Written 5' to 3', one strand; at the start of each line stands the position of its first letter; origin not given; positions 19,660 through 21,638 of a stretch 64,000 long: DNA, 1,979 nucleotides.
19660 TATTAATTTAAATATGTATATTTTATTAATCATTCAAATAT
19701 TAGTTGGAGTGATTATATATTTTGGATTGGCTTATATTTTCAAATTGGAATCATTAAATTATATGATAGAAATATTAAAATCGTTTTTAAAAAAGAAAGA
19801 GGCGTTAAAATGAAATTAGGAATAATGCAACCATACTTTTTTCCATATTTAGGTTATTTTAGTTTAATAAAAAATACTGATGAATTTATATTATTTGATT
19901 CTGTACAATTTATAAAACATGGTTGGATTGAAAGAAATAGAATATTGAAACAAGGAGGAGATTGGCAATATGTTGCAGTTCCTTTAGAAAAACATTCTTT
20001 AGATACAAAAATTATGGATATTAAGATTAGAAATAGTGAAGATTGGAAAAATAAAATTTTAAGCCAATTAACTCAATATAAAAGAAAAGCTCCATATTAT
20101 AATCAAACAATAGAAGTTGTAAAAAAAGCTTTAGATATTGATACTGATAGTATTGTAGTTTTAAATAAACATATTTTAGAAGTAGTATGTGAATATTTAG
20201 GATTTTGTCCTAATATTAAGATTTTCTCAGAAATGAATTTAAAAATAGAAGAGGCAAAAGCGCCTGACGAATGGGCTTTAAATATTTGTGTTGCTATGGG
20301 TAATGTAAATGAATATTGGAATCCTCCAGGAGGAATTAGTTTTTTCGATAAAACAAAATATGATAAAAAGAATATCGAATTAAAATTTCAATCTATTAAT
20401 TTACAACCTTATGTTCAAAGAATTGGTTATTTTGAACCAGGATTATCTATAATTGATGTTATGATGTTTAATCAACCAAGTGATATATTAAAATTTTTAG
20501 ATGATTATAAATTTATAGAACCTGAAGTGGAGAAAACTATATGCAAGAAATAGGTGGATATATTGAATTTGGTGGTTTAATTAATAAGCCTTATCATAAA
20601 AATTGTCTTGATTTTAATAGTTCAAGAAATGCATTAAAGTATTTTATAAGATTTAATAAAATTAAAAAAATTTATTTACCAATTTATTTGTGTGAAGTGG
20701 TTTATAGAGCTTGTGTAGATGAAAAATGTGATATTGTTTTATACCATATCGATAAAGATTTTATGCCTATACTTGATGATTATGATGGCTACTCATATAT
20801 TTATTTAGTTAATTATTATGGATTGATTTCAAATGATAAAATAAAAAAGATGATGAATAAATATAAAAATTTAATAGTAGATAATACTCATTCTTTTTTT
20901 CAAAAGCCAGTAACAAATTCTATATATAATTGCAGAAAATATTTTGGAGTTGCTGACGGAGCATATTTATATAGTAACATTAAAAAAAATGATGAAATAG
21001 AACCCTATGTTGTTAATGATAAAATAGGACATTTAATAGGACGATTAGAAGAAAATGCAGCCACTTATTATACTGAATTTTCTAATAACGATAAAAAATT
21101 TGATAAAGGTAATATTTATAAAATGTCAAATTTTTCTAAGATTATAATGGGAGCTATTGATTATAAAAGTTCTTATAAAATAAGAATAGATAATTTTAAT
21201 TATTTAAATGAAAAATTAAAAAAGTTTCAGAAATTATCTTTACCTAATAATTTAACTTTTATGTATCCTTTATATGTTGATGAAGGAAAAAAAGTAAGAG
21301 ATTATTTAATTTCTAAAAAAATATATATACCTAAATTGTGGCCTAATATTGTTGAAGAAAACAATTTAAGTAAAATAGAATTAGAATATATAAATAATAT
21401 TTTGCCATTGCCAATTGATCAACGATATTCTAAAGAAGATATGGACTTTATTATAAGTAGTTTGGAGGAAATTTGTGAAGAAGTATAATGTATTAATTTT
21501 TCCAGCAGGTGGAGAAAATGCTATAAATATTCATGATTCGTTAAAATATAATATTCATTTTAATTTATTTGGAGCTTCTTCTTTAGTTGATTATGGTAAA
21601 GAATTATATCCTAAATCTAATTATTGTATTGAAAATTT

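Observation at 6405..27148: Wzx/Wzy-type polysaccharide locus (~20 kb) predicted to build a uronic-acid- and amino-sugar-containing, amino-acid-decorated polymer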

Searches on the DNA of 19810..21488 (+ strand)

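Call 83: search_dna_similar(query=window:19810-21488:+, collection=ecoli_genomes, mode=distant, max_evalue=0.01, max_rows=10)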
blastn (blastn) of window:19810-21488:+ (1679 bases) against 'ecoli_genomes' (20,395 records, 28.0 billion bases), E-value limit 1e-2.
Records with a match: 10; places in all: 10; records where one place covers at least 80% of the query: 0.
Genomes with a match: 10 of 5426; with a place that covers at least 80% of the query: 0. Places per genome that has any: lowest 1, median 1, highest 1. On chromosomes: 10 places; on plasmids: 0.
Best place of each record, by identity: 60-80% 10.
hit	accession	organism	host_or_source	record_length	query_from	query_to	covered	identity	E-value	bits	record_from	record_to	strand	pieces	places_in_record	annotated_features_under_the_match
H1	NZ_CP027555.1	Escherichia coli strain 2013C-3513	Homo sapiens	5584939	1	134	8%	72.4%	1e-9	76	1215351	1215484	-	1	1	WbqC family protein | DegT/DnrJ/EryC1/StrS family aminotransferase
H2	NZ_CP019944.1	Escherichia coli strain DSM 103246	chicken carcass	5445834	1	134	8%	72.4%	1e-9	76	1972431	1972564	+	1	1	WbqC family protein | DegT/DnrJ/EryC1/StrS family aminotransferase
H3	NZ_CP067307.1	Escherichia coli strain ABW_A19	waste water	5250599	1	134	8%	72.4%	1e-9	76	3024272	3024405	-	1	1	WbqC family protein | DegT/DnrJ/EryC1/StrS family aminotransferase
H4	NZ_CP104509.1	Escherichia coli strain E2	Poultry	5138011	1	134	8%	72.4%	1e-9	76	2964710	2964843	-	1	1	WbqC family protein | DegT/DnrJ/EryC1/StrS family aminotransferase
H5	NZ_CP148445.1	Escherichia coli strain Z1323CEC0010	Chicken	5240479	1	134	8%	72.4%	1e-9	76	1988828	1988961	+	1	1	WbqC family protein | DegT/DnrJ/EryC1/StrS family aminotransferase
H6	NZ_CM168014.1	Escherichia coli strain PEC240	Sus scrofa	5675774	1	134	8%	72.4%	1e-9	76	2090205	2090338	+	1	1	WbqC family protein | DegT/DnrJ/EryC1/StrS family aminotransferase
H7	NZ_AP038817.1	Escherichia coli strain TB4019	Gallus gallus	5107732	1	134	8%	72.4%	1e-9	76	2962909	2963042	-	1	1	WbqC family protein | DegT/DnrJ/EryC1/StrS family aminotransferase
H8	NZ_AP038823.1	Escherichia coli strain TB4328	Gallus gallus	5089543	1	134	8%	72.4%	1e-9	76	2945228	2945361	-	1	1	WbqC family protein | DegT/DnrJ/EryC1/StrS family aminotransferase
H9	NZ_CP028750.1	Escherichia coli strain A25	monkey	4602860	1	134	8%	70.1%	7e-6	63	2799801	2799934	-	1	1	WbqC family protein | DegT/DnrJ/EryC1/StrS family aminotransferase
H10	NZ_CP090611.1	Escherichia coli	pig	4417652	1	134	8%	70.1%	7e-6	63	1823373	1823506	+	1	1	WbqC family protein | DegT/DnrJ/EryC1/StrS family aminotransferase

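Call 84: get_annotated_region(hit=H1, flank=9000)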
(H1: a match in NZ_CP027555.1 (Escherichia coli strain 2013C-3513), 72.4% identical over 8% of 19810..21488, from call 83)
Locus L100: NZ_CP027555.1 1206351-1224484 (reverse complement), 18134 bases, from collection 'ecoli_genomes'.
description: Escherichia coli strain 2013C-3513 chromosome, complete genome
organism: Escherichia coli strain 2013C-3513 (NCBI taxid 562)
replicon: chromosome; assembly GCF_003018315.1
host: Homo sapiens; source: missing; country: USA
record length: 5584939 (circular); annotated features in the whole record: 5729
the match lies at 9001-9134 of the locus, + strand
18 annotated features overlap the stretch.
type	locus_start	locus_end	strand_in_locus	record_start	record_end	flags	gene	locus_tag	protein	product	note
CDS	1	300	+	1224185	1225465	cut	wcaK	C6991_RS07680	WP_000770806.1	colanic acid biosynthesis pyruvyl transferase WcaK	-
CDS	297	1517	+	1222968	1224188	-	wcaL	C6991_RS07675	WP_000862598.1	colanic acid biosynthesis glycosyltransferase WcaL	-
CDS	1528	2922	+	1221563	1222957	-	wcaM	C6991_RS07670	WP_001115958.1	colanic acid biosynthesis protein WcaM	-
CDS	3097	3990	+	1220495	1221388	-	galF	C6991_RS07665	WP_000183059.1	UTP--glucose-1-phosphate uridylyltransferase GalF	-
CDS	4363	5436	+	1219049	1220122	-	rfbB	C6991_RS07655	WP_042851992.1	dTDP-glucose 4,6-dehydratase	-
CDS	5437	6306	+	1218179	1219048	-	rfbA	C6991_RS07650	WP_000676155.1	glucose-1-phosphate thymidylyltransferase RfbA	-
CDS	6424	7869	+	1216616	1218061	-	wzx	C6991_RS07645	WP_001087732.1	O123/O186 family O-antigen flippase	-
CDS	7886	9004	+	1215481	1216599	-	-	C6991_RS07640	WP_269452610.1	DegT/DnrJ/EryC1/StrS family aminotransferase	-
CDS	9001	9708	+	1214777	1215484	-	-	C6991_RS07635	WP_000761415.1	WbqC family protein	-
CDS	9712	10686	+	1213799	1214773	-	-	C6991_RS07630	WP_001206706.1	hypothetical protein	-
CDS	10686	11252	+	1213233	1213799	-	-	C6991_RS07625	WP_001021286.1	GNAT family N-acetyltransferase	-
CDS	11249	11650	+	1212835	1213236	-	-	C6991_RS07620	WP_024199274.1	MaoC family dehydratase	-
CDS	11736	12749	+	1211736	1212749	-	-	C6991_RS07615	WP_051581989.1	glycosyltransferase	-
CDS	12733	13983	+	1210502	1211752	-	wzy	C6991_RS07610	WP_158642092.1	O123/O186 family O-antigen polymerase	-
CDS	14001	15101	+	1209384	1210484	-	-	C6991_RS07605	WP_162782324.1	glycosyltransferase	-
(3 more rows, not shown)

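Call 88: search_dna_similar(query=L100:9001-10686:+, collection=ecoli_genomes, mode=distant, max_evalue=0.001, max_rows=25, rows=spread)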
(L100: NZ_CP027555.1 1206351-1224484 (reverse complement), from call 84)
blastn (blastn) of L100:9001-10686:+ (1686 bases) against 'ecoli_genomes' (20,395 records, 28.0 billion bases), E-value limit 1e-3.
Records with a match: 10; places in all: 10; records where one place covers at least 80% of the query: 10.
Genomes with a match: 10 of 5426; with a place that covers at least 80% of the query: 10. Places per genome that has any: lowest 1, median 1, highest 1. On chromosomes: 10 places; on plasmids: 0.
Best place of each record, by identity: >=99% 8; 95-99% 2.
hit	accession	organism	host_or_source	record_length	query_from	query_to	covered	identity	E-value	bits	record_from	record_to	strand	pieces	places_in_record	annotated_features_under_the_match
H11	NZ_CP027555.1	Escherichia coli strain 2013C-3513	Homo sapiens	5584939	1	1686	100%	100.0%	0e+0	3041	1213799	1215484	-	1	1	hypothetical protein | WbqC family protein | DegT/DnrJ/EryC1/StrS family aminotransferase | GNAT family N-acetyltransferase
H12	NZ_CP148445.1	Escherichia coli strain Z1323CEC0010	Chicken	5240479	1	1686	100%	100.0%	0e+0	3041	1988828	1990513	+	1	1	hypothetical protein | WbqC family protein | DegT/DnrJ/EryC1/StrS family aminotransferase | GNAT family N-acetyltransferase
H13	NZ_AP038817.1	Escherichia coli strain TB4019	Gallus gallus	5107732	1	1686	100%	100.0%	0e+0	3041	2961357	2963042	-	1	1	hypothetical protein | WbqC family protein | DegT/DnrJ/EryC1/StrS family aminotransferase | GNAT family N-acetyltransferase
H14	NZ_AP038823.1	Escherichia coli strain TB4328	Gallus gallus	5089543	1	1686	100%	100.0%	0e+0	3041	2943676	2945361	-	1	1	hypothetical protein | WbqC family protein | DegT/DnrJ/EryC1/StrS family aminotransferase | GNAT family N-acetyltransferase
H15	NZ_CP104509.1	Escherichia coli strain E2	Poultry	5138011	1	1686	100%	99.9%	0e+0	3037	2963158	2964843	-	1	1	hypothetical protein | WbqC family protein | DegT/DnrJ/EryC1/StrS family aminotransferase | GNAT family N-acetyltransferase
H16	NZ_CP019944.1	Escherichia coli strain DSM 103246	chicken carcass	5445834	1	1686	100%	99.9%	0e+0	3032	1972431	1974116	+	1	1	hypothetical protein | WbqC family protein | DegT/DnrJ/EryC1/StrS family aminotransferase | GNAT family N-acetyltransferase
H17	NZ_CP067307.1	Escherichia coli strain ABW_A19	waste water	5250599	1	1686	100%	99.9%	0e+0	3032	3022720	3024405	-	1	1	hypothetical protein | WbqC family protein | DegT/DnrJ/EryC1/StrS family aminotransferase | GNAT family N-acetyltransferase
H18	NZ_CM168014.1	Escherichia coli strain PEC240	Sus scrofa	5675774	1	1686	100%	99.8%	0e+0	3023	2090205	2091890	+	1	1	hypothetical protein | WbqC family protein | DegT/DnrJ/EryC1/StrS family aminotransferase | GNAT family N-acetyltransferase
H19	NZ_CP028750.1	Escherichia coli strain A25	monkey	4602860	1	1686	100%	95.5%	0e+0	2699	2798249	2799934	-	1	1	hypothetical protein | WbqC family protein | DegT/DnrJ/EryC1/StrS family aminotransferase | GNAT family N-acetyltransferase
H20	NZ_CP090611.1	Escherichia coli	pig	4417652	1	1686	100%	95.5%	0e+0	2699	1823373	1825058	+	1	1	hypothetical protein | WbqC family protein | DegT/DnrJ/EryC1/StrS family aminotransferase | GNAT family N-acetyltransferase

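Call 102: search_dna_similar(query=L100:7886-9004:+, collection=ecoli_genomes, mode=distant, max_evalue=0.00001, max_rows=40, rows=spread)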
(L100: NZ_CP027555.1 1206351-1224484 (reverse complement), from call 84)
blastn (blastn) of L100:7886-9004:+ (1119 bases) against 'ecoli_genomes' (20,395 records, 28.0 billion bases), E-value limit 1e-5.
Records with a match: 172; places in all: 172; records where one place covers at least 80% of the query: 124.
Genomes with a match: 172 of 5426; with a place that covers at least 80% of the query: 124. Places per genome that has any: lowest 1, median 1, highest 1. On chromosomes: 168 places; on plasmids: 4.
Best place of each record, by identity: >=99% 8; 95-99% 2; 60-80% 162.
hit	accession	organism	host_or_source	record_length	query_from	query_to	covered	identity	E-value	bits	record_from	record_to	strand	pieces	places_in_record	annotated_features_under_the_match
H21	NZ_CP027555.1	Escherichia coli strain 2013C-3513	Homo sapiens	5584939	1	1119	100%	100.0%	0e+0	2019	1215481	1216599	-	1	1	DegT/DnrJ/EryC1/StrS family aminotransferase | WbqC family protein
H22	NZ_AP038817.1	Escherichia coli strain TB4019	Gallus gallus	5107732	1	1119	100%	100.0%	0e+0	2019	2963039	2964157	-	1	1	DegT/DnrJ/EryC1/StrS family aminotransferase | WbqC family protein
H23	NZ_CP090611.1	Escherichia coli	pig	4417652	1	1119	100%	96.1%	0e+0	1820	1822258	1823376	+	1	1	DegT/DnrJ/EryC1/StrS family aminotransferase | WbqC family protein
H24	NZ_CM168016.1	Escherichia coli strain PEC199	Sus scrofa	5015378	27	1055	92%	70.8%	4e-133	484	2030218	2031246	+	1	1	vioA: dTDP-4-amino-4,6-dideoxy-D-glucose aminotransferase VioA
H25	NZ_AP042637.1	Escherichia coli strain OkiPb01706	bovine feces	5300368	27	1055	92%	70.8%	4e-133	484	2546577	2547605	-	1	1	vioA: dTDP-4-amino-4,6-dideoxy-D-glucose aminotransferase VioA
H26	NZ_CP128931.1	Escherichia coli strain TUM9757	missing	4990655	27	1055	92%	70.8%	2e-131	480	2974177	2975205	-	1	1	vioA: dTDP-4-amino-4,6-dideoxy-D-glucose aminotransferase VioA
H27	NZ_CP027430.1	Escherichia coli strain AS19-RrmA-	not applicable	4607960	27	1082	94%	68.3%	5e-100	374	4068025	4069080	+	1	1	vioA: dTDP-4-amino-4,6-dideoxy-D-glucose aminotransferase VioA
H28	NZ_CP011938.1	Escherichia coli strain C43(DE3)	missing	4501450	27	1082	94%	68.3%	5e-100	374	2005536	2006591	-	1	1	vioA: dTDP-4-amino-4,6-dideoxy-D-glucose aminotransferase VioA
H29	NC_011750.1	Escherichia coli IAI39 strain IAI39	-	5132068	27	1082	94%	68.3%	5e-100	374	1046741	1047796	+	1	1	vioA: dTDP-4-amino-4,6-dideoxy-D-glucose aminotransferase VioA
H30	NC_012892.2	Escherichia coli BL21(DE3) strain BL21(DE3)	-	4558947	27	1082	94%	68.3%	5e-100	374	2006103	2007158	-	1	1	vioA: dTDP-4-amino-4,6-dideoxy-D-glucose aminotransferase VioA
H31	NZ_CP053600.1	Escherichia coli strain Nico21(DE3)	not applicable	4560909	27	1082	94%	68.3%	5e-100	374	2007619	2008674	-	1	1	vioA: dTDP-4-amino-4,6-dideoxy-D-glucose aminotransferase VioA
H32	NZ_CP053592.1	Escherichia coli strain NEBExpress_Iq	not applicable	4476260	27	1082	94%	68.3%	5e-100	374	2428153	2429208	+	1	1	vioA: dTDP-4-amino-4,6-dideoxy-D-glucose aminotransferase VioA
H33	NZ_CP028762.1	Escherichia coli strain A12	Sheep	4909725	27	1082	94%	68.3%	5e-100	374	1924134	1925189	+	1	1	vioA: dTDP-4-amino-4,6-dideoxy-D-glucose aminotransferase VioA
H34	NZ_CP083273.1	Escherichia coli strain BL21-RIPL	-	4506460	27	1082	94%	68.3%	5e-100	374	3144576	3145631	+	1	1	vioA: dTDP-4-amino-4,6-dideoxy-D-glucose aminotransferase VioA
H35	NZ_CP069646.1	Escherichia coli O7:H4 strain MIN14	Homo sapiens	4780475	27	1082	94%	68.3%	5e-100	374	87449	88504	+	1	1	vioA: dTDP-4-amino-4,6-dideoxy-D-glucose aminotransferase VioA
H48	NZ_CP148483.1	Escherichia coli strain Z1323CEC0004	Chicken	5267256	27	977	85%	68.0%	2e-86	330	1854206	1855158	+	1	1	vioA: dTDP-4-amino-4,6-dideoxy-D-glucose aminotransferase VioA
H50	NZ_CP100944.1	Escherichia coli strain ET565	sediment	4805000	27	816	71%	73.2%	1e-120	444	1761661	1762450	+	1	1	vioA: dTDP-4-amino-4,6-dideoxy-D-glucose aminotransferase VioA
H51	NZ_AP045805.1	Escherichia coli strain 23CRST035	Homo sapiens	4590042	4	773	69%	70.4%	6e-93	352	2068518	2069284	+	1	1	vioA: dTDP-4-amino-4,6-dideoxy-D-glucose aminotransferase VioA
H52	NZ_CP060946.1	Escherichia coli O157:H7 str. EC10 strain EC10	Homo sapiens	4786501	19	760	66%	72.3%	3e-110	408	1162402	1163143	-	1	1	vioA: dTDP-4-amino-4,6-dideoxy-D-glucose aminotransferase VioA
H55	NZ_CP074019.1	Escherichia coli strain PM22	Pig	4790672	10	738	65%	72.6%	7e-105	391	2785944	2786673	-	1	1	vioA: dTDP-4-amino-4,6-dideoxy-D-glucose aminotransferase VioA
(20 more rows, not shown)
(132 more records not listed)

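Call 103: get_annotated_region(hit=H24, flank=5000)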
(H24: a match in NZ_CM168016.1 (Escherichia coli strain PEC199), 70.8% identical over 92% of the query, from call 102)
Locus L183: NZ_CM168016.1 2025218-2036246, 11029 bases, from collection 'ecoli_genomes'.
description: Escherichia coli strain PEC199 chromosome, whole genome shotgun sequence
organism: Escherichia coli strain PEC199 (NCBI taxid 562)
replicon: chromosome; assembly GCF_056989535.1
host: Sus scrofa; source: swine feces; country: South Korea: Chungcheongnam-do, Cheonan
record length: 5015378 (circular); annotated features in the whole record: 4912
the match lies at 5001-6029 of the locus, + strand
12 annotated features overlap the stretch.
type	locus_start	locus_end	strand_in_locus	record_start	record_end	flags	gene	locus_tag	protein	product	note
CDS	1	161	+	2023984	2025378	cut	wcaM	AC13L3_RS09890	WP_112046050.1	colanic acid biosynthesis protein WcaM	-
CDS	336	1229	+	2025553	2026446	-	galF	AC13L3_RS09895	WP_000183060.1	UTP--glucose-1-phosphate uridylyltransferase GalF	-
CDS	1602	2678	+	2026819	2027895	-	rfbB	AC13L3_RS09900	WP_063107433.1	dTDP-glucose 4,6-dehydratase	-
CDS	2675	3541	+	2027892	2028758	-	rfbA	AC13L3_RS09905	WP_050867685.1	glucose-1-phosphate thymidylyltransferase RfbA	-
CDS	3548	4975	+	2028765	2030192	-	wzx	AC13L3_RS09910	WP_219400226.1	O116 family O-antigen flippase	-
CDS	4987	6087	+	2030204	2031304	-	vioA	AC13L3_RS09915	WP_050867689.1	dTDP-4-amino-4,6-dideoxy-D-glucose aminotransferase VioA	-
CDS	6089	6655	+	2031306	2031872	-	-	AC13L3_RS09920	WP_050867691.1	acyltransferase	-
CDS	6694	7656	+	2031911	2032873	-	-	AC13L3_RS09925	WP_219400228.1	glycosyltransferase family 2 protein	-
CDS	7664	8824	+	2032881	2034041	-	wzy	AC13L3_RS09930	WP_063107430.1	O116 family O-antigen polymerase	-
CDS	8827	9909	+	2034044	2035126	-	-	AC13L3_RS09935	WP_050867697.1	glycosyltransferase family 4 protein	-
CDS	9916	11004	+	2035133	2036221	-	-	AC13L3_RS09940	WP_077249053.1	glycosyltransferase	-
CDS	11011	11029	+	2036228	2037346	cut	-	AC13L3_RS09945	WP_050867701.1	glycosyltransferase family 4 protein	-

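Call 104: get_annotated_region(hit=H52, flank=5000)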
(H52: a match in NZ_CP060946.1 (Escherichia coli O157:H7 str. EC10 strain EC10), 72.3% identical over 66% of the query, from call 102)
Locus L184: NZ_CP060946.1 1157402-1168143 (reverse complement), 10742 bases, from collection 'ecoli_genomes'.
description: Escherichia coli O157:H7 str. EC10 chromosome, complete genome
organism: Escherichia coli O157:H7 str. EC10 strain EC10 (NCBI taxid 996639)
replicon: chromosome; assembly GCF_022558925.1
host: Homo sapiens; source: urine; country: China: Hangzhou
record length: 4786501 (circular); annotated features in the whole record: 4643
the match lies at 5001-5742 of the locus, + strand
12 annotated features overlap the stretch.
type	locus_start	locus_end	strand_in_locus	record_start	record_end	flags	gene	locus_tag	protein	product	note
CDS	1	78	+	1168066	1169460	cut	wcaM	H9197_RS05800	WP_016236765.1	colanic acid biosynthesis protein WcaM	-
CDS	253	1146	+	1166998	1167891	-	galF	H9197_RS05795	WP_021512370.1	UTP--glucose-1-phosphate uridylyltransferase GalF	-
CDS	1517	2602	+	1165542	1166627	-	rfbB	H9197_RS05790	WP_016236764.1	dTDP-glucose 4,6-dehydratase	-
CDS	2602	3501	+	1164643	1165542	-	rfbD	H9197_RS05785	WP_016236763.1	dTDP-4-dehydrorhamnose reductase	-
CDS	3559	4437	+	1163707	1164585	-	rfbA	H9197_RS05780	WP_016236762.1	glucose-1-phosphate thymidylyltransferase RfbA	-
CDS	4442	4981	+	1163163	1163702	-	rfbC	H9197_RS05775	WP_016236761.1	dTDP-4-dehydrorhamnose 3,5-epimerase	-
CDS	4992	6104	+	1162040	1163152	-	vioA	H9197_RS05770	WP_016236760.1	dTDP-4-amino-4,6-dideoxy-D-glucose aminotransferase VioA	-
CDS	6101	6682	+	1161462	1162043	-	-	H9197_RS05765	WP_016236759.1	acyltransferase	-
CDS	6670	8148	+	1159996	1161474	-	wzx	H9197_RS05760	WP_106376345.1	O39 family O-antigen flippase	-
CDS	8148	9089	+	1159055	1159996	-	-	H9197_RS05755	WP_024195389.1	hypothetical protein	-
CDS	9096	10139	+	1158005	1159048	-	-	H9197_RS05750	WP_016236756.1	glycosyltransferase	-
CDS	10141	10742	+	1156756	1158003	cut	wzy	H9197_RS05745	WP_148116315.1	O39 family O-antigen polymerase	-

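Call 105: get_annotated_region(hit=H50, flank=5000)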
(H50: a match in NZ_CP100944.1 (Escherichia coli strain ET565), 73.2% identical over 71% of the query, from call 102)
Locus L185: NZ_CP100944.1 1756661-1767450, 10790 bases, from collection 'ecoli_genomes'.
description: Escherichia coli strain ET565 chromosome, complete genome
organism: Escherichia coli strain ET565 (NCBI taxid 562)
replicon: chromosome; assembly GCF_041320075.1
host: -; source: sediment; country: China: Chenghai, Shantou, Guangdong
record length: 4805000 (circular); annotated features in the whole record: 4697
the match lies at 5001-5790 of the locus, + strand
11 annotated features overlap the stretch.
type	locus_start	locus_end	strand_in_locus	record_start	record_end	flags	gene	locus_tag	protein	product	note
CDS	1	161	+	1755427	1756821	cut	wcaM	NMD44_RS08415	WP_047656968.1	colanic acid biosynthesis protein WcaM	-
CDS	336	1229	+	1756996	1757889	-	galF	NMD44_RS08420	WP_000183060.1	UTP--glucose-1-phosphate uridylyltransferase GalF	-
CDS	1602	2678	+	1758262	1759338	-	rfbB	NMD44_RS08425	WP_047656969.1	dTDP-glucose 4,6-dehydratase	-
CDS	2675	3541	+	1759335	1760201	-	rfbA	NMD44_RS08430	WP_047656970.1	glucose-1-phosphate thymidylyltransferase RfbA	-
CDS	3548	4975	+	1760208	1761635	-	wzx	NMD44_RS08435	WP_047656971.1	O116 family O-antigen flippase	-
CDS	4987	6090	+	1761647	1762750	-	vioA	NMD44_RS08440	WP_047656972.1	dTDP-4-amino-4,6-dideoxy-D-glucose aminotransferase VioA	-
CDS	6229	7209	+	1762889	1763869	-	-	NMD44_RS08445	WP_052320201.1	glycosyltransferase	-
CDS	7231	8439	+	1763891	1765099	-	wzy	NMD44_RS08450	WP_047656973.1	oligosaccharide repeat unit polymerase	-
CDS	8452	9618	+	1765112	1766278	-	-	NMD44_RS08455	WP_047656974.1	glycosyltransferase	-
CDS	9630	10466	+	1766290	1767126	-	-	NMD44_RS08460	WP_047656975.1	glycosyltransferase family A protein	-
CDS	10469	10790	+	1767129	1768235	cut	glf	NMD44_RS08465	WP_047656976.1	UDP-galactopyranose mutase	-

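Call 106: get_annotated_region(hit=H51, flank=6000)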
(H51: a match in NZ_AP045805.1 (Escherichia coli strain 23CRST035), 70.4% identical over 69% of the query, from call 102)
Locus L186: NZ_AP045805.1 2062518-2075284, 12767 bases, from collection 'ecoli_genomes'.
description: Escherichia coli strain 23CRST035 chromosome, complete genome
organism: Escherichia coli strain 23CRST035 (NCBI taxid 562)
replicon: chromosome; assembly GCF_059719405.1
host: Homo sapiens; source: feces; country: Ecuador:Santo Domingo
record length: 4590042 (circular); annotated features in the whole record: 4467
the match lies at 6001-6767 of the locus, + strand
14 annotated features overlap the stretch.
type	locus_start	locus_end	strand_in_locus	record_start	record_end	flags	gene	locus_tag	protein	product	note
CDS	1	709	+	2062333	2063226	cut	galF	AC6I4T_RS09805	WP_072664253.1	UTP--glucose-1-phosphate uridylyltransferase GalF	-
CDS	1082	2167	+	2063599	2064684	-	rfbB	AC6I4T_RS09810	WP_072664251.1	dTDP-glucose 4,6-dehydratase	-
CDS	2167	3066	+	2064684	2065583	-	rfbD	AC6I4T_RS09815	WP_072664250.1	dTDP-4-dehydrorhamnose reductase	-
CDS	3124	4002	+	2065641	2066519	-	rfbA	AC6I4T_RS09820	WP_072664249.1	glucose-1-phosphate thymidylyltransferase RfbA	-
CDS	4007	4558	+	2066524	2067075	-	rfbC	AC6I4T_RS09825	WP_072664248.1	dTDP-4-dehydrorhamnose 3,5-epimerase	-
CDS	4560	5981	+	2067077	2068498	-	-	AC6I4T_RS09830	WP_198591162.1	lipopolysaccharide biosynthesis protein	-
CDS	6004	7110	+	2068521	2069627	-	vioA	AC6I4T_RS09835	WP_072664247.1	dTDP-4-amino-4,6-dideoxy-D-glucose aminotransferase VioA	-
CDS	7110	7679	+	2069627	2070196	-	-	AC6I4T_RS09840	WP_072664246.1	acyltransferase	-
CDS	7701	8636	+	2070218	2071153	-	-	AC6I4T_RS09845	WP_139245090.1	WavQ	-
CDS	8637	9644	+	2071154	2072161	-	-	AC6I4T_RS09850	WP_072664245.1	EpsG family protein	-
CDS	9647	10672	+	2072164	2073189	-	-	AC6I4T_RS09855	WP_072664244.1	glycosyltransferase family 2 protein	-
CDS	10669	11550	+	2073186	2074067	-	-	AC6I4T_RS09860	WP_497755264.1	hypothetical protein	-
CDS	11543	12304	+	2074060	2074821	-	-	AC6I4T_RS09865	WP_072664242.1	glycosyltransferase family 2 protein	-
CDS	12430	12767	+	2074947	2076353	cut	gnd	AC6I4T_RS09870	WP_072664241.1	NADP-dependent phosphogluconate dehydrogenase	-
